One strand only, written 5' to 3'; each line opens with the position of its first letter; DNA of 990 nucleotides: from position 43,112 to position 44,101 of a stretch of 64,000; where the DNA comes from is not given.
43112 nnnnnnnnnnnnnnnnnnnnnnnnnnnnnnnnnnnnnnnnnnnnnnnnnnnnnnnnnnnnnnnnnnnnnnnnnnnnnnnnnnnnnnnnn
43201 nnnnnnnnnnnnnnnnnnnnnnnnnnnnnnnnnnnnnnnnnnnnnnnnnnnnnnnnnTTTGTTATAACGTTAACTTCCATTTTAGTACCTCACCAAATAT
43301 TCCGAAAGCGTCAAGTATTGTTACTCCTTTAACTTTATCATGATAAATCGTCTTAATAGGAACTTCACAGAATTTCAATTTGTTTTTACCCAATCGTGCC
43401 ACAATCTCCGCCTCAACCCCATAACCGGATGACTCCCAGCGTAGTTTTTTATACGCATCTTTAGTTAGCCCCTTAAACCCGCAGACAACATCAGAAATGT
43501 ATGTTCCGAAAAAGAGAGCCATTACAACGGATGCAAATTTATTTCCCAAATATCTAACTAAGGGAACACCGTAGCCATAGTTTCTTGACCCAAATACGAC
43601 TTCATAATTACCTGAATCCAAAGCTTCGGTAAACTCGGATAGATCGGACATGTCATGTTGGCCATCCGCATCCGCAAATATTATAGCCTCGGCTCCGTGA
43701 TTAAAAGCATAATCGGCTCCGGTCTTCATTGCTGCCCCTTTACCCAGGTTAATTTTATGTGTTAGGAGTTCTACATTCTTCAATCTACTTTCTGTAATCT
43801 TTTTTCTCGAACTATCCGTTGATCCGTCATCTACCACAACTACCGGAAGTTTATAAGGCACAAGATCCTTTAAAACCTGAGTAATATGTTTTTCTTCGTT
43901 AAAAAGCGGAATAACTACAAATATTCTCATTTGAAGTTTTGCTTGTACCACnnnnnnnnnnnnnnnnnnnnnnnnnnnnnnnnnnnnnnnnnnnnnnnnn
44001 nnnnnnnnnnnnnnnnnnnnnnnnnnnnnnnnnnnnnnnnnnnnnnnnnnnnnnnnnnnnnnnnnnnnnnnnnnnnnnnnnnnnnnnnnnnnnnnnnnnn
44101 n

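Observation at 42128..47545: Polyprenyl-phosphate-sugar module: GT2 - DUF2304-like - GtrB-like GT2 - Fcl - PIG-V-like GT-C - DUF2079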

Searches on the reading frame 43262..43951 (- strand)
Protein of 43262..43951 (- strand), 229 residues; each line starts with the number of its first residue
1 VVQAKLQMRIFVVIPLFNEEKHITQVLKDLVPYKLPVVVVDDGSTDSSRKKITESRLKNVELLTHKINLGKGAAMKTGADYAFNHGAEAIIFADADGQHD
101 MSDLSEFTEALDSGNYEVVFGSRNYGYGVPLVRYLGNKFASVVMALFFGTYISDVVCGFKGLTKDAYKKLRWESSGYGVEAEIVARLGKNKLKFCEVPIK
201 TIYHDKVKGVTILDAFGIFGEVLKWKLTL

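Call 3: search_protein_families(library=pfam, proteins=[window:43262-43951:-], max_evalue=0.01)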
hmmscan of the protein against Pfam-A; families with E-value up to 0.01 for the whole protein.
window:43262-43951:- (229 aa): 2 families
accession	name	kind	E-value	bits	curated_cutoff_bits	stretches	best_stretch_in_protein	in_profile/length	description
PF00535.33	Glycos_transf_2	-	6.2e-23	82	23.3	1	12-170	2-167/168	Glycosyl transferase family 2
PF10111.15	Glyco_tranf_2_2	-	0.00016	21.7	27.3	1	12-97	2-92/276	Glycosyltransferase like family 2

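Call 13: search_protein_families(library=ncbifam, proteins=[window:43262-43951:-], max_evalue=0.001)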
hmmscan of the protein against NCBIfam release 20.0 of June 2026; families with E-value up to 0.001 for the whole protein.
window:43262-43951:- (229 aa): 17 families
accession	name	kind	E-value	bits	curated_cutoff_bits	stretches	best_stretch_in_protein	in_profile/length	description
NF058614.1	PPMAGASynPpgS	equivalog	1.6e-27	96.4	370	1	10-218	2-215/226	polyprenyl-phospho-N-acetylgalactosaminyl synthase PpgS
TIGR04182.1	glyco_TIGR04182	equivalog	5.7e-22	78.4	325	1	11-207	3-194/293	S-layer glycoprotein N-glycosyltransferase AglJ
NF041391.1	DPhHxTase_Halo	equivalog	5.4e-13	48.4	375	1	17-216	4-195/213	dolichyl-phosphate hexose transferase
NF047588.1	GlcsyltransPgfSStrep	equivalog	4.1e-12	45.9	500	1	8-170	1-167/308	glycosyltransferase PgfS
NF041875.1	EPS_EpsD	equivalog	3.2e-09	36.7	370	1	12-122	3-115/325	exopolysaccharide biosynthesis glycosyltransferase EpsD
TIGR01556.1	rhamnosyltran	subfamily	3.3e-09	36.3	200.55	1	18-119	4-106/281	rhamnosyltransferase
TIGR03937.1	PgaC_IcaA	equivalog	4.5e-09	35.7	422.3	1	9-97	46-136/407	poly-beta-1,6-N-acetyl-D-glucosamine synthase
TIGR04283.1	glyco_like_mftF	equivalog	1.3e-08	34.7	182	1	12-111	3-97/221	TIGR04283 family arsenosugar biosynthesis glycosyltransferase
TIGR03965.1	mycofact_glyco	equivalog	2.5e-08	33.2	280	1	9-111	75-179/467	mycofactocin biosynthesis glycosyltransferase MftF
NF007482.0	PRK10073.1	equivalog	8.2e-08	31.6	423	1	8-98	6-97/334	glycosyltransferase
NF050113.1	gal_furan_GlfT1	equivalog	1.2e-05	24.8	330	1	36-103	30-96/290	galactofuranosyltransferase GlfT1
NF007986.1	PRK10714.1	equivalog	3.5e-05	23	529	1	9-125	7-128/316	undecaprenyl-phosphate 4-deoxy-4-formamido-L-arabinose transferase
TIGR03469.1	HpnB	hypoth_equivalog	3.9e-05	22.8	379.25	1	9-117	45-166/386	hopene-associated glycosyltransferase HpnB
NF041865.1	EpsU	equivalog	5.3e-05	22.4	700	1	7-147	38-179/394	exopolysaccharide biosynthesis GT2 family glycosyltransferase EpsU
NF047683.1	TeichurnBiosyTuaG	equivalog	5.5e-05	22.9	400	1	6-122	4-122/252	teichuronic acid biosynthesis protein TuaG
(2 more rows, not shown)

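Call 23: search_solved_structures(query=window:43262-43951:-, max_evalue=0.001)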
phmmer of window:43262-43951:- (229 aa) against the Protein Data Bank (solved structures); distinct sequences matched with E-value up to 0.001: 12.
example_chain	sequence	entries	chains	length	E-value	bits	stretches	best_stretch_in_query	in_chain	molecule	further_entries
5mlz_A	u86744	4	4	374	8.7e-09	38.4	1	7-226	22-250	Dolichol monophosphate mannose synthase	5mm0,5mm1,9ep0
5eke_A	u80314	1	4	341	1.2e-08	38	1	4-136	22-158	Uncharacterized glycosyltransferase sll0501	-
5ekp_C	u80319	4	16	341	1.2e-08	37.9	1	4-136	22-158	Uncharacterized glycosyltransferase sll0501 | Glycosyltransferase sll0501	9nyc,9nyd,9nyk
9nye_A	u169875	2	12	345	1.3e-08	37.9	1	4-136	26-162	Glycosyltransferase sll0501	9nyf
5hea_A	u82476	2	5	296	6.9e-06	28.9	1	10-107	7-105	Putative glycosyltransferase (GalT1)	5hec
3bcv_A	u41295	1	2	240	9.4e-06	28.5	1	8-101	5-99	Putative glycosyltransferase protein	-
5tze_C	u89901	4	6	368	1.8e-05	27.6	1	8-120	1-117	Glycosyl transferase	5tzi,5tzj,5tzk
5tz8_A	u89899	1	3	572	2.8e-05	26.9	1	8-120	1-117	Glycosyl transferase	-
9hwj_A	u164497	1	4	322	0.00018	24.3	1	9-121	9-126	Undecaprenyl-phosphate 4-deoxy-4-formamido-L-arabinose transferase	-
9bhc_C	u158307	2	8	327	0.00026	23.8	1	8-160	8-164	Undecaprenyl-phosphate 4-deoxy-4-formamido-L-arabinose transferase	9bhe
8vxh_A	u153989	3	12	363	0.00034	23.4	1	8-160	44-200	Undecaprenyl-phosphate 4-deoxy-4-formamido-L-arabinose transferase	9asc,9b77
6p61_A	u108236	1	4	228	0.00083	22.1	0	9-97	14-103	Glycosyltransferase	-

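Call 31: find_related_loci(query=window:43262-43951:-, collection=genome_contigs, flank=10000)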
Query window:43262-43951:- (229 aa) in genome_contigs; peptide patterns used: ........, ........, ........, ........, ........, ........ (x = any residue, [..] = any of these).
135 stretches matched a pattern; 70 encode a relative of the query (tblastn E <= 1e-3); 70 distinct loci.
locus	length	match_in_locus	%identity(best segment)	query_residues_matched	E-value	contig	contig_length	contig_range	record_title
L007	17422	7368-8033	67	8-229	3e-104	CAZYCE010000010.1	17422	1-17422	MAG TPA_asm: uncultured Gammaproteobacteria bacterium isolate binchicken_co220_61 genome assembly, contig: NODE_2027_len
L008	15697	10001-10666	67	8-229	2e-91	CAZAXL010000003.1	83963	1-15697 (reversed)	MAG TPA_asm: uncultured Gammaproteobacteria bacterium isolate SRP062349_co2_103 genome assembly, contig: NODE_179_length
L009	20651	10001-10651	66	8-229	2e-88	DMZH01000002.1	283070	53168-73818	MAG TPA_asm: Candidatus Woesebacteria bacterium isolate UBA8517 contig_17954, whole genome shotgun sequence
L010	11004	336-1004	53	7-229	7e-84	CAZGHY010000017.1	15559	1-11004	MAG TPA_asm: uncultured Gammaproteobacteria bacterium isolate SRP286056_co2_319 genome assembly, contig: NODE_6008_lengt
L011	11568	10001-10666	54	8-229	2e-82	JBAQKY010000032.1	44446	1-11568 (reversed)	MAG: Microgenomates group bacterium isolate MFD12071_ilm_asm_bin3 k127_18788, whole genome shotgun sequence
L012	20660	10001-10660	55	7-229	5e-76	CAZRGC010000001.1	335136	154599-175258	MAG TPA_asm: uncultured Gammaproteobacteria bacterium isolate SRP173033_co1_108 genome assembly, contig: NODE_18_length_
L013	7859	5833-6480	42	10-229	2e-55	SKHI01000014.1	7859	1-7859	MAG: Candidatus Woesearchaeota archaeon isolate CSBr16_197 CSBr16-12828, whole genome shotgun sequence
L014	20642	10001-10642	42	10-227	7e-54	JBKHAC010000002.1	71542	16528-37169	MAG: Candidatus Woesearchaeota archaeon isolate D1M01_101 NODE_237_length_71542_cov_8.104998, whole genome shotgun seque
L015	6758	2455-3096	42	10-227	5e-53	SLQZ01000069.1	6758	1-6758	MAG: Candidatus Woesearchaeota archaeon isolate CSSed165cm_557 CSSed16-5cm-52264, whole genome shotgun sequence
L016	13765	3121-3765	40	8-228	2e-52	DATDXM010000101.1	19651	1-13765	MAG TPA_asm: Candidatus Nanoarchaeia archaeon isolate SMAG_U8139 k141_2356234, whole genome shotgun sequence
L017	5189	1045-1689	43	8-228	5e-52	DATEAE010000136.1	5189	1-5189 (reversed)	MAG TPA_asm: Candidatus Nanoarchaeia archaeon isolate SMAG_U8210 k141_1557684, whole genome shotgun sequence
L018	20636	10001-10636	42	2-218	3e-50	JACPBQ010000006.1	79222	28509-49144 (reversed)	MAG: Candidatus Woesearchaeota archaeon isolate NC_groundwater_261_Ag_S-0.2um_40_15 S5_GD2017_2_S2_scaffold_196, whole g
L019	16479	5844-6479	33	10-227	2e-35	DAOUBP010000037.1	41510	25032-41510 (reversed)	MAG TPA_asm: Anaerolineae bacterium isolate H71_738 k91_1777571, whole genome shotgun sequence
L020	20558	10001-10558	34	12-199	7e-30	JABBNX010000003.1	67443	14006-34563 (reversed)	MAG: Proteobacteria bacterium isolate G2_21 NODE_149_length_67443_cov_7.01287, whole genome shotgun sequence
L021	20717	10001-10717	30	6-229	3e-28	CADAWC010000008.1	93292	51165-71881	MAG: Fibrobacter succinogenes isolate RUG13674 genome assembly, contig: RUG13674_asm_8, whole genome shotgun sequence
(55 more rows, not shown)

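Call 63: search_solved_structures(query=window:43262-43930:-, max_evalue=1e-7, show_alignments=2)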
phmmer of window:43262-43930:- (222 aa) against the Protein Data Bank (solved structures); distinct sequences matched with E-value up to 1e-7: 4.
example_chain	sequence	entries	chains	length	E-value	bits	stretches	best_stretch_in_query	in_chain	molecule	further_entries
5mlz_A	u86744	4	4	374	2.2e-08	37.1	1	1-219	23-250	Dolichol monophosphate mannose synthase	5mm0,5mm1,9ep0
5eke_A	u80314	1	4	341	4.1e-08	36.3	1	3-129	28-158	Uncharacterized glycosyltransferase sll0501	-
5ekp_C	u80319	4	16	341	4.2e-08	36.2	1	3-129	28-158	Uncharacterized glycosyltransferase sll0501 | Glycosyltransferase sll0501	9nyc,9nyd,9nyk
9nye_A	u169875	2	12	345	4.3e-08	36.2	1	3-129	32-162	Glycosyltransferase sll0501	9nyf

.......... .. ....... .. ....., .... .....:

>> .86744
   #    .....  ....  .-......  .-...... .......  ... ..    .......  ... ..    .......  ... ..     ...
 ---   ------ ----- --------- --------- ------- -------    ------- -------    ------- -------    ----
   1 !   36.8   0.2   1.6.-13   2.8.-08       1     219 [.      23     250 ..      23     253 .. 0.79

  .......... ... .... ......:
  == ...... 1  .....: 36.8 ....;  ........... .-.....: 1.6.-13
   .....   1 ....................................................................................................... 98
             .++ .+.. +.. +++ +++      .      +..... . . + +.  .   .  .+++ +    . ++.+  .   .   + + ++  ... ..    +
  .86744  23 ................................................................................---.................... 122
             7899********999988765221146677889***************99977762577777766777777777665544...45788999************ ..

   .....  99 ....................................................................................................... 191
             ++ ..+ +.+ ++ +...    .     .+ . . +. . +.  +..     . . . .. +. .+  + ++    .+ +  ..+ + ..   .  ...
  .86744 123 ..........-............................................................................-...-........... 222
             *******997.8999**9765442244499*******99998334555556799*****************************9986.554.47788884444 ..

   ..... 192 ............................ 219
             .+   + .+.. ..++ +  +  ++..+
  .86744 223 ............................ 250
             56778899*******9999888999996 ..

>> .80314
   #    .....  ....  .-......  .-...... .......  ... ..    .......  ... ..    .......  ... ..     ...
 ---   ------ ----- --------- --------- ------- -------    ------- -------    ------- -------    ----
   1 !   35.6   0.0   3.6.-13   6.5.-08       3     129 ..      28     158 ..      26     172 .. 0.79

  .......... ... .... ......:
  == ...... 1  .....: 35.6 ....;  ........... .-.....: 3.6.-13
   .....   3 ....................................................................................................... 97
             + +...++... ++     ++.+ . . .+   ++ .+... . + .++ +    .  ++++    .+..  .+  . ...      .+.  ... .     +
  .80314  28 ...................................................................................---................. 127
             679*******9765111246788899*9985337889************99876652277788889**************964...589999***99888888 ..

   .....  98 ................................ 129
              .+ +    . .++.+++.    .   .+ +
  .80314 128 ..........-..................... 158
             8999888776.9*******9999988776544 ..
